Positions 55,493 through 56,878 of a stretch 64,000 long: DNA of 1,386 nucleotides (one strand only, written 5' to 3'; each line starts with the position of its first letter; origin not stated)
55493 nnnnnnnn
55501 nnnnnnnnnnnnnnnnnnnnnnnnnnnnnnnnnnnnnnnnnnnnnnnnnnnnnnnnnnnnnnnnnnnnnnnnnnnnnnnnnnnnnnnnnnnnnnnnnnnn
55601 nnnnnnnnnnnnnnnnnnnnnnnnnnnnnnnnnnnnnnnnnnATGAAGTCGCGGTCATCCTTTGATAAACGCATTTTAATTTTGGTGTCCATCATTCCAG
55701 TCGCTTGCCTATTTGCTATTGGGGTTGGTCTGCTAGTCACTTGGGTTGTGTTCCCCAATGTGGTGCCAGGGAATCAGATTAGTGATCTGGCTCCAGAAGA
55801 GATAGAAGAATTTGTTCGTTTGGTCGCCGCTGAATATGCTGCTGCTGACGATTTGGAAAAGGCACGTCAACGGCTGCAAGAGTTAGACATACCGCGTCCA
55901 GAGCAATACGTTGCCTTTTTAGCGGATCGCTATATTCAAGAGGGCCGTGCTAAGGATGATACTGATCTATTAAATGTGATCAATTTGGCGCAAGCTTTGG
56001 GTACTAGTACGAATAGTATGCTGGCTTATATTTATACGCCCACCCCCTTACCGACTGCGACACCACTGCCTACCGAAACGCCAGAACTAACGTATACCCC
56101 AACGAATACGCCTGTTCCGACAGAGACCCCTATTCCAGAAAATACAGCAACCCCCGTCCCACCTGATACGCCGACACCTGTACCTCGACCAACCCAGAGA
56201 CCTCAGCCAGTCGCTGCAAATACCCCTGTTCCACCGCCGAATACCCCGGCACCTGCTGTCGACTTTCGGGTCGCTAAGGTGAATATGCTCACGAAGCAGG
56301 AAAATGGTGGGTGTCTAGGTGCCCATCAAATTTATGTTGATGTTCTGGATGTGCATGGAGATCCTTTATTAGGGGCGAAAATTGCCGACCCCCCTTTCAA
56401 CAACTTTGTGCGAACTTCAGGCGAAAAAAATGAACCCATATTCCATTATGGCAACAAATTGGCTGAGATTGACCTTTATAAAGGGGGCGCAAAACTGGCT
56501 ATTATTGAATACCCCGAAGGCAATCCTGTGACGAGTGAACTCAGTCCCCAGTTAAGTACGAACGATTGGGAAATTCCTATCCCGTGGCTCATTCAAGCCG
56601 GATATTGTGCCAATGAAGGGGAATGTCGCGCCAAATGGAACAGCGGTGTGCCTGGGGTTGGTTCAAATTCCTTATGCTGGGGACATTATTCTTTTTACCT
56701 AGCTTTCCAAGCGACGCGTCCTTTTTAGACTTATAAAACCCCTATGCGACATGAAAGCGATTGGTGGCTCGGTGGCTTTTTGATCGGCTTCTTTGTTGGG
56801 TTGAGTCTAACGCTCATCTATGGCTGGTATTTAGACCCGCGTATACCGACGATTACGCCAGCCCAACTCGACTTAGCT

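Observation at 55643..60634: Three-gene cluster of membrane proteins sharing a novel C-terminal extracytoplasmic domain; one member carries four cytoplasmic cNMP-binding domains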

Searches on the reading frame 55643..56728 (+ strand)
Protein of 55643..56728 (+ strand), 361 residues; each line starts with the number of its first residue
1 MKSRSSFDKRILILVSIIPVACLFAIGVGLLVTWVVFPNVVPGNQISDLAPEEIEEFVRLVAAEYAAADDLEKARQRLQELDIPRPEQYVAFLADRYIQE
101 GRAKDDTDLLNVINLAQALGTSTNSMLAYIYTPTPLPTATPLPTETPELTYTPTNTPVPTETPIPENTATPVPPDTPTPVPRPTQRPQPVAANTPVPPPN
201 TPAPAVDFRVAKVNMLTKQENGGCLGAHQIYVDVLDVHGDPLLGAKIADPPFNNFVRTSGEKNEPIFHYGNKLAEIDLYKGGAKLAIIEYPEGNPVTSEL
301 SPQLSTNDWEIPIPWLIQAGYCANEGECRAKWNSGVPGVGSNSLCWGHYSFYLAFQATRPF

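Call 4: search_protein_families(library=pfam, proteins=[window:55643-56728:+], max_evalue=0.1)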
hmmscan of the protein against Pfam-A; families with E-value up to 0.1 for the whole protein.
window:55643-56728:+ (361 aa): 0 families

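Call 5: search_protein_families(library=ncbifam, proteins=[window:55643-56728:+], max_evalue=0.1)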
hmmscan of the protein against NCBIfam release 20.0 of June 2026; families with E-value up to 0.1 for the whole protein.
window:55643-56728:+ (361 aa): 1 family
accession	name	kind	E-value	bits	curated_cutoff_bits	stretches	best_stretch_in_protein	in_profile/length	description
NF041620.1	MXAN_5187_fam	hypoth_equivalog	0.064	13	200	1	75-203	360-481/601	MXAN_5187 family protein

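Call 10: find_homologous_proteins(query=window:55643-56728:+)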
Query window:55643-56728:+ (361 aa): 213 proteins with E <= 0.001 among 8000 candidates; the best 120 are listed.
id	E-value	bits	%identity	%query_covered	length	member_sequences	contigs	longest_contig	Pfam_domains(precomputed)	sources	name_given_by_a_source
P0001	8.3e-225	764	92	100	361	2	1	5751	-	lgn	-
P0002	2.1e-168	578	67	100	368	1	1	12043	-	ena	-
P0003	2.4e-168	578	80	43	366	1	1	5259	-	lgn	-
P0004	1.8e-155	536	63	98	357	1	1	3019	-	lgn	-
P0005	3.2e-155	535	65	100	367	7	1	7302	-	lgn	-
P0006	5.6e-155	534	64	100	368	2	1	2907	-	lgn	-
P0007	1.1e-149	517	60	100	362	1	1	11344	-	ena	-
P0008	9.3e-149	514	62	100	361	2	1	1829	-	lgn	-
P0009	1.3e-147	510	63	98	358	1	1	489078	-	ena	-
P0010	1.8e-147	509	62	100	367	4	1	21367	-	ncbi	-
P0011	3.4e-141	489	58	100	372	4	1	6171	-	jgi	-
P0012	1.4e-140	487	58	100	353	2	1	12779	-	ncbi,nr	ncbi:MAG TPA: hypothetical protein G4N96_06590 [Chloroflexi bacterium]|nr:hypothetical protein [Chlo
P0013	2.1e-124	433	52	99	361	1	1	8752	-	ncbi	-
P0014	7.9e-121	422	54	100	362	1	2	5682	-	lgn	-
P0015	8.4e-119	415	53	99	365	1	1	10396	-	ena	-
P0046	8.4e-109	382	49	100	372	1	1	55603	-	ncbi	-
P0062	5.3e-102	360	47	98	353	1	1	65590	-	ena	-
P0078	1.0e-82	296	42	98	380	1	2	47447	-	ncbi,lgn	-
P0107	5.3e-57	212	36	96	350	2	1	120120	-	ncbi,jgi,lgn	-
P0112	7.0e-55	205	34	99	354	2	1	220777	-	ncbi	-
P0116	1.0e-52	198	37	94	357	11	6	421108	-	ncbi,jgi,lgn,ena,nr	ncbi:MAG TPA: hypothetical protein P5526_31035 [Anaerolineae bacterium]|nr:hypothetical protein [Ana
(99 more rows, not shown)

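Call 22: find_related_loci(query=window:55643-56725:+, collection=genome_contigs, flank=10000)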
Query window:55643-56725:+ (361 aa) in genome_contigs; peptide patterns used: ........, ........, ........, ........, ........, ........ (x = any residue, [..] = any of these).
108 stretches matched a pattern; 7 encode a relative of the query (tblastn E <= 1e-3); 7 distinct loci.
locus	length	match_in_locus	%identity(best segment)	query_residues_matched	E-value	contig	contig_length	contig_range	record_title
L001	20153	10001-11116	58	1-361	4e-141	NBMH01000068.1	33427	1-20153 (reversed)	MAG: Anaerolineaceae bacterium 4572_78 ex4572_78_scaffold_4562, whole genome shotgun sequence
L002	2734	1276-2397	49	1-361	1e-106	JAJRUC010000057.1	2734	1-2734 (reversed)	MAG: Chloroflexota bacterium isolate Dive96_bin10.145 k141_794350, whole genome shotgun sequence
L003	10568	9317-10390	52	6-361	4e-102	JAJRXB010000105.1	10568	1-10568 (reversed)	MAG: Chloroflexota bacterium isolate Dive96_bin3.112 k141_1145495, whole genome shotgun sequence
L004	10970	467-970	48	193-356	2e-39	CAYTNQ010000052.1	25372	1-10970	MAG TPA_asm: uncultured Anaerolineales bacterium isolate binchicken_co294_35 genome assembly, contig: NODE_2322_length_2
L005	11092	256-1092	41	109-358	2e-38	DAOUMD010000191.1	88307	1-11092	MAG TPA_asm: Anaerolineae bacterium isolate W31_78 k127_881924, whole genome shotgun sequence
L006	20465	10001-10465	46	205-358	9e-36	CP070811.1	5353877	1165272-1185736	MAG: Anaerolineales bacterium isolate bin12 chromosome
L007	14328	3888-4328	44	207-358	1e-30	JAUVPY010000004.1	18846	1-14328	MAG: Anaerolineae bacterium isolate CSMAG_674 CSMAG_674_k127_21752569_length_18846_cov_176.2320, whole genome shotgun se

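Call 25: find_encoding_contigs(protein=P0009, flank=10000, max_places=2)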
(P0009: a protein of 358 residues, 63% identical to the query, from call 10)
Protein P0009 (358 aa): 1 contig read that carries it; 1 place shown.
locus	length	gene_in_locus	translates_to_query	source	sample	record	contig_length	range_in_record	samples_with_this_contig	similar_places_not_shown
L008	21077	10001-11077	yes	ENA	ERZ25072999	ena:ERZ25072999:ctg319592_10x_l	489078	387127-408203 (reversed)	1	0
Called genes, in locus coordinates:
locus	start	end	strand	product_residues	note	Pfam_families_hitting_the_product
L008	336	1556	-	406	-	PF24298:DUF7482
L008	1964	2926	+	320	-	PF00781:DAGK_cat, PF19279:YegS_C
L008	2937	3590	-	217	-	PF01135:PCMT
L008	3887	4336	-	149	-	PF04519:Bactofilin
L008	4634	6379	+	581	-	PF00496:SBP_bac_5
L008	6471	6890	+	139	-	PF01243:PNPOx_N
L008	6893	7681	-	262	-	PF13030:DUF3891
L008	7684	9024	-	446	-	-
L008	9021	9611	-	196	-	PF07638:Sigma70_ECF (weak), PF04542:Sigma70_r2, PF08281:Sigma70_r4_2, PF04545:Sigma70_r4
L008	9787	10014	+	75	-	-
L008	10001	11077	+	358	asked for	-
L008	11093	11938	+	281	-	-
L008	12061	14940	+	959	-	PF00027:cNMP_binding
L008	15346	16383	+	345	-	PF01628:HrcA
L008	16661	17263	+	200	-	PF01025:GrpE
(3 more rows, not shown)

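Call 26: find_encoding_contigs(protein=P0012, flank=10000, max_places=2)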
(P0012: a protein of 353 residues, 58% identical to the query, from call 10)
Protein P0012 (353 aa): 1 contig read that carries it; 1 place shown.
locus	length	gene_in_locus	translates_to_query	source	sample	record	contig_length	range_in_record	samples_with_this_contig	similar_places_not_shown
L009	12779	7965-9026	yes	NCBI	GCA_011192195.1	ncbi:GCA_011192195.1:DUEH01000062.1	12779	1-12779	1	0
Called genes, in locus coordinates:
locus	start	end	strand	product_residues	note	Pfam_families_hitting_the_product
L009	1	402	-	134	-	PF13489:Methyltransf_23, PF01209:Ubie_methyltran, PF13847:Methyltransf_31, PF08241:Methyltransf_11, PF08242:Methyltransf_12, PF13649:Methyltransf_25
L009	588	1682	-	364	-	PF03595:SLAC1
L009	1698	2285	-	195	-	PF00578:AhpC-TSA, PF08534:Redoxin, PF00255:GSHPx (weak), PF00085:Thioredoxin (weak), PF13098:Thioredoxin_2, PF13905:Thioredoxin_8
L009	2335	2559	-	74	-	-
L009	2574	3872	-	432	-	PF13347:MFS_2, PF07690:MFS_1, PF12832:MFS_1_like (weak)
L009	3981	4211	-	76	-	-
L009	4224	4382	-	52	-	-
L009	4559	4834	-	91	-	PF00166:Cpn10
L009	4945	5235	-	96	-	PF00462:Glutaredoxin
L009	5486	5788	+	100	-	-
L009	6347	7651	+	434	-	PF00574:CLP_protease, PF25145:NfeD1b_N, PF24961:NfeD_membrane, PF01957:NfeD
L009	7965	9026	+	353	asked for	-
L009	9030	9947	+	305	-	-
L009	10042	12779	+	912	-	PF00027:cNMP_binding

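Call 30: find_encoding_contigs(protein=P0116, flank=10000, max_places=2)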
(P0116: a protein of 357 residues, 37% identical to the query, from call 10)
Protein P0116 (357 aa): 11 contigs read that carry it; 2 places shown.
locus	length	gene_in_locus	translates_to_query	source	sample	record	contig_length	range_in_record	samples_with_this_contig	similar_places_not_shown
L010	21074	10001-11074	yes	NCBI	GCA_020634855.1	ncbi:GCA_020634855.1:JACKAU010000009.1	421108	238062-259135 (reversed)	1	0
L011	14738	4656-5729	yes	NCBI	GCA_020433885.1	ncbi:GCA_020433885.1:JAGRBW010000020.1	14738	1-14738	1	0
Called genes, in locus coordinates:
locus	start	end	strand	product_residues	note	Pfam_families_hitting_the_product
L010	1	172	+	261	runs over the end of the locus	PF09339:HTH_IclR, PF01614:IclR_C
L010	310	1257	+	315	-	PF01118:Semialdhyde_dh, PF09290:AcetDehyd-dimer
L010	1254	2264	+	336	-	PF00682:HMGL-like, PF07836:DmpG_comm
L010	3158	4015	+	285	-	PF02230:Abhydrolase_2 (faint), PF12146:Hydrolase_4, PF00561:Abhydrolase_1, PF00756:Esterase, PF12697:Abhydrolase_6, PF00326:Peptidase_S9 (faint)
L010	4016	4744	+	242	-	PF01557:FAA_hydrolase (weak)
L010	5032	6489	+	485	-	PF00171:Aldedh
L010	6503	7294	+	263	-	PF01557:FAA_hydrolase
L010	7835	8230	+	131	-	PF14552:Tautomerase_2 (faint), PF21420:Tautomerase-like, PF01361:Tautomerase (weak)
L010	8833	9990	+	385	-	-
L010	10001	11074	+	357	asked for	-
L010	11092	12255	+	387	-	-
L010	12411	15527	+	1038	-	PF00027:cNMP_binding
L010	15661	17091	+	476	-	PF13485:Peptidase_MA_2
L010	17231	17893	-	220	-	PF01135:PCMT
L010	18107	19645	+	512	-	PF13506:Glyco_transf_21, PF00535:Glycos_transf_2, PF13641:Glyco_tranf_2_3, PF13632:Glyco_trans_2_3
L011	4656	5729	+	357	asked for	-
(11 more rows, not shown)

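Call 31: find_encoding_contigs(protein=P0112, flank=10000, max_places=2)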
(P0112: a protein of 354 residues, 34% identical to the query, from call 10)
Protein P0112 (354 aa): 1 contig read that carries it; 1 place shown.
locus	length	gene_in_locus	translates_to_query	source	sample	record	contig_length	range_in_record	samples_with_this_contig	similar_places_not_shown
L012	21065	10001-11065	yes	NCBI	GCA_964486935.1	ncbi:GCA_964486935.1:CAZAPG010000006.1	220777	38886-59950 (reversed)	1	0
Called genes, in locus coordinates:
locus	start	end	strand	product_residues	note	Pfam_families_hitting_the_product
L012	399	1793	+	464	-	PF11638:DnaA_N, PF00308:Bac_DnaA, PF01695:IstB_IS21, PF00004:AAA (weak), PF08299:Bac_DnaA_C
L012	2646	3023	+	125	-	-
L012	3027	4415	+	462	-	PF12390:Se-cys_synth_N, PF03841:SelA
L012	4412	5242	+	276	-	PF00590:TP_methylase, PF23016:RsmI_C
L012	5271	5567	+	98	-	-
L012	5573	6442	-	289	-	PF00072:Response_reg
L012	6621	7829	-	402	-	-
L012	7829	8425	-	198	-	PF04542:Sigma70_r2, PF08281:Sigma70_r4_2, PF04545:Sigma70_r4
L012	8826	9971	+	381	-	-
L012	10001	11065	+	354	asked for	-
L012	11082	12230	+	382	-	-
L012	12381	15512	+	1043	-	-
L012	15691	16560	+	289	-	PF18914:DUF5666 (weak)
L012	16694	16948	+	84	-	PF03966:Trm112p (weak)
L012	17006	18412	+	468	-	PF13485:Peptidase_MA_2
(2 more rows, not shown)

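Call 60: list_cluster_members(proteins=[P0139, window:55643-56725:+, window:57677-60631:+])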
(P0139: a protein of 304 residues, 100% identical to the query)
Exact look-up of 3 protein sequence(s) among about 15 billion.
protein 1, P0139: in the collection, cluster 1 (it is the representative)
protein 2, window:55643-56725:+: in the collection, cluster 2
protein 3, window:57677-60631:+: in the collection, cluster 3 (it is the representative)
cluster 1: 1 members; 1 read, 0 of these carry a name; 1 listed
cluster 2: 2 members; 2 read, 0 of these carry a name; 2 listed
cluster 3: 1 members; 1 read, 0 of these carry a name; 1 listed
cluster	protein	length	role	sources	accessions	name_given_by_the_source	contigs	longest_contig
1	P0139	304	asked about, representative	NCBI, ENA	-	-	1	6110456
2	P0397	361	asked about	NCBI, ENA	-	-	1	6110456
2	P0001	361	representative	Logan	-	-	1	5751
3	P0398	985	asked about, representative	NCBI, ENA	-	-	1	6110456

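Call 62: find_encoding_contigs(protein=P0046, flank=8000, max_places=1)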
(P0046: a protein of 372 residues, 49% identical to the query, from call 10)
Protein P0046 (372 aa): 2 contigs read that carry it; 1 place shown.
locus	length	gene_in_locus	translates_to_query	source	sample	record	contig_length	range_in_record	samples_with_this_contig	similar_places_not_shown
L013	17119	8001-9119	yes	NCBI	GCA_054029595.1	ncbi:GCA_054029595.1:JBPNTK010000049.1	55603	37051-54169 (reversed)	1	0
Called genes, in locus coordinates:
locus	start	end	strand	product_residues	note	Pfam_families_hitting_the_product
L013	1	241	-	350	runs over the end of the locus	PF03773:ArsP_1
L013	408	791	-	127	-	PF01022:HTH_5, PF12840:HTH_20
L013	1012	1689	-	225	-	PF03006:HlyIII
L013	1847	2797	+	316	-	PF00248:Aldo_ket_red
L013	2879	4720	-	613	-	PF13522:GATase_6, PF13537:GATase_7, PF01380:SIS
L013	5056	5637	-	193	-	PF14206:Cys_rich_CPCC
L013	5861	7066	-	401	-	PF13490:zf-HC2 (weak)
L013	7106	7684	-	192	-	PF07638:Sigma70_ECF (faint), PF04542:Sigma70_r2, PF08281:Sigma70_r4_2, PF04545:Sigma70_r4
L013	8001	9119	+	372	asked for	-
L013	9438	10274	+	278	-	-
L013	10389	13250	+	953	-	PF00027:cNMP_binding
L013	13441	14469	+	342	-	PF01726:LexA_DNA_bind (weak), PF01628:HrcA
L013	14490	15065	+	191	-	PF01025:GrpE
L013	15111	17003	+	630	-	PF00012:HSP70, PF06723:MreB_Mbl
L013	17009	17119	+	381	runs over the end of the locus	-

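Call 63: find_encoding_contigs(protein=P0062, flank=8000, max_places=1)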
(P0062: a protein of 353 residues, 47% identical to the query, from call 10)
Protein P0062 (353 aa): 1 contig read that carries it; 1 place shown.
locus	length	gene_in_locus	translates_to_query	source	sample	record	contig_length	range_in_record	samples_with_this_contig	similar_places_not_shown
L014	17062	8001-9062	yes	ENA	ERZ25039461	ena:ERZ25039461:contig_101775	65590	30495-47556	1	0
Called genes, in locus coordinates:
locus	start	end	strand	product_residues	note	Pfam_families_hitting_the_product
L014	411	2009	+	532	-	PF04412:AcnX, PF28403:AcnX_2nd, PF28406:AcnX_3rd, PF01989:AcnX_swivel_put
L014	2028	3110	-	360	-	PF07690:MFS_1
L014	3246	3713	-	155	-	PF13416:SBP_bac_8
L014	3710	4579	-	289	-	PF01547:SBP_bac_1 (weak)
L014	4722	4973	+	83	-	PF02604:PhdYeFM_antitox (faint)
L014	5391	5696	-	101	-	-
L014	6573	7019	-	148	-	PF13490:zf-HC2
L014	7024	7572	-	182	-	PF04542:Sigma70_r2, PF07638:Sigma70_ECF (weak), PF08281:Sigma70_r4_2, PF04545:Sigma70_r4, PF13412:HTH_24 (weak)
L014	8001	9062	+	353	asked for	-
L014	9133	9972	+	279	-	-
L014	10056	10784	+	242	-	PF00027:cNMP_binding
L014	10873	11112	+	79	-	PF00027:cNMP_binding (weak)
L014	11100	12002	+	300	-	PF00027:cNMP_binding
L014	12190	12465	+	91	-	-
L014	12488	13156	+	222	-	-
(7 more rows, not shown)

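Call 64: find_encoding_contigs(protein=P0107, flank=8000, max_places=1)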
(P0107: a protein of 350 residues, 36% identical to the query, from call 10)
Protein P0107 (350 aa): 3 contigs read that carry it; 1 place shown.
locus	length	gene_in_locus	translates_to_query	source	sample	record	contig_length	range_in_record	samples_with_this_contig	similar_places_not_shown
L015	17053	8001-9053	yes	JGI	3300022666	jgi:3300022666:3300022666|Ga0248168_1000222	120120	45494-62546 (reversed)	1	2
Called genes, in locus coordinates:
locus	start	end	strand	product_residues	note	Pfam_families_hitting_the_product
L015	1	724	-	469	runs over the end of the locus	PF12390:Se-cys_synth_N, PF03841:SelA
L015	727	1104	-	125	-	-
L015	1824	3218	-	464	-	PF11638:DnaA_N, PF00308:Bac_DnaA, PF01695:IstB_IS21, PF00004:AAA (faint), PF08299:Bac_DnaA_C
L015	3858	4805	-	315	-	PF00072:Response_reg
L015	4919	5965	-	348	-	PF13490:zf-HC2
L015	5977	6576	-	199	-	PF04542:Sigma70_r2, PF08281:Sigma70_r4_2, PF04545:Sigma70_r4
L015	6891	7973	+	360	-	-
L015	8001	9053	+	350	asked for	-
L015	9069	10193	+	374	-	-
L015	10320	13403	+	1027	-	PF00027:cNMP_binding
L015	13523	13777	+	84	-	-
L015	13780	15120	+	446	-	PF13485:Peptidase_MA_2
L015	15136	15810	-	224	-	PF01135:PCMT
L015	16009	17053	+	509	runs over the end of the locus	PF13506:Glyco_transf_21, PF13641:Glyco_tranf_2_3, PF00535:Glycos_transf_2, PF13632:Glyco_trans_2_3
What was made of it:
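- On zf-HC2 class I anti-sigma factor (neighbour): Orthologs in L013-L015 carry zf-HC2 on record (calls 62-64).
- Peptidase_MA_2 recurs downstream in three loci (calls 30, 31, 64).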

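Call 65: find_encoding_contigs(protein=P0078, flank=8000, max_places=1)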
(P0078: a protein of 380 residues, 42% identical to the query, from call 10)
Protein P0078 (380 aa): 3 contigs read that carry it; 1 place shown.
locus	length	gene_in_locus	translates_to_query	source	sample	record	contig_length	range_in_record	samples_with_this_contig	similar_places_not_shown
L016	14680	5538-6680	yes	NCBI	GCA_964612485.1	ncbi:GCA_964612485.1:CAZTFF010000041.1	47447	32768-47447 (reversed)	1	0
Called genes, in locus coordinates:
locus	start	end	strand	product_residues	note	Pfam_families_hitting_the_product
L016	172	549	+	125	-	-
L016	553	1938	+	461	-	PF12390:Se-cys_synth_N, PF03841:SelA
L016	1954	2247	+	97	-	-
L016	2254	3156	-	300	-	PF00072:Response_reg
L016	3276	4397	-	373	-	-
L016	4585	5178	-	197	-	PF04542:Sigma70_r2, PF08281:Sigma70_r4_2, PF04545:Sigma70_r4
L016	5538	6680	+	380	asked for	-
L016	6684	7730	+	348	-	-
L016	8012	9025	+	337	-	-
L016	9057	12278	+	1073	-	PF00027:cNMP_binding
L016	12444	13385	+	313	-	PF00294:PfkB, PF08543:Phos_pyr_kin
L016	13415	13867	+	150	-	PF19315:MC_hydratase (faint), PF01575:MaoC_dehydratas, PF13452:FAS1_DH_region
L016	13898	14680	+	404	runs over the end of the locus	PF27226:AF_1845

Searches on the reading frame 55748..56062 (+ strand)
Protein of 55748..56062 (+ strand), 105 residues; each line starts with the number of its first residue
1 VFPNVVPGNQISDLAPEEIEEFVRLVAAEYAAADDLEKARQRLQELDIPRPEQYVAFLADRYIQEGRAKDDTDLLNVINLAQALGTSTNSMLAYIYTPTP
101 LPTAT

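Call 41: predict_structure(alignment_id=A3)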
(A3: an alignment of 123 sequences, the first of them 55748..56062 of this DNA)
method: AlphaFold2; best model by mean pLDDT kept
length: 105 residues; sequences in the alignment: 123
mean_pLDDT: 82.4   pTM: 0.69
mean pLDDT of the five models: 82.4, 81.7, 79.1, 78.2, 76.7
residues with pLDDT >= 90: 54; 70-90: 29; 50-70: 12; < 50: 10
segments of 3 or more residues with pLDDT < 50: 1-10
pLDDT, mean of each block of 10 residues (from residue 1): 45 73 94 94 88 92 88 93 91 76 61
secondary structure, 60 per line:
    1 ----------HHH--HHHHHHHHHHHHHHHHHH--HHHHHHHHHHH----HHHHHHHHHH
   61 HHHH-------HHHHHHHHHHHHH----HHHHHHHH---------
elements in order: H16-33 H36-46 H51-64 H72-84 H89-96
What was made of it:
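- On TPR-like helical repeat (for X): The five-helix model has pLDDT 82 (call 41).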
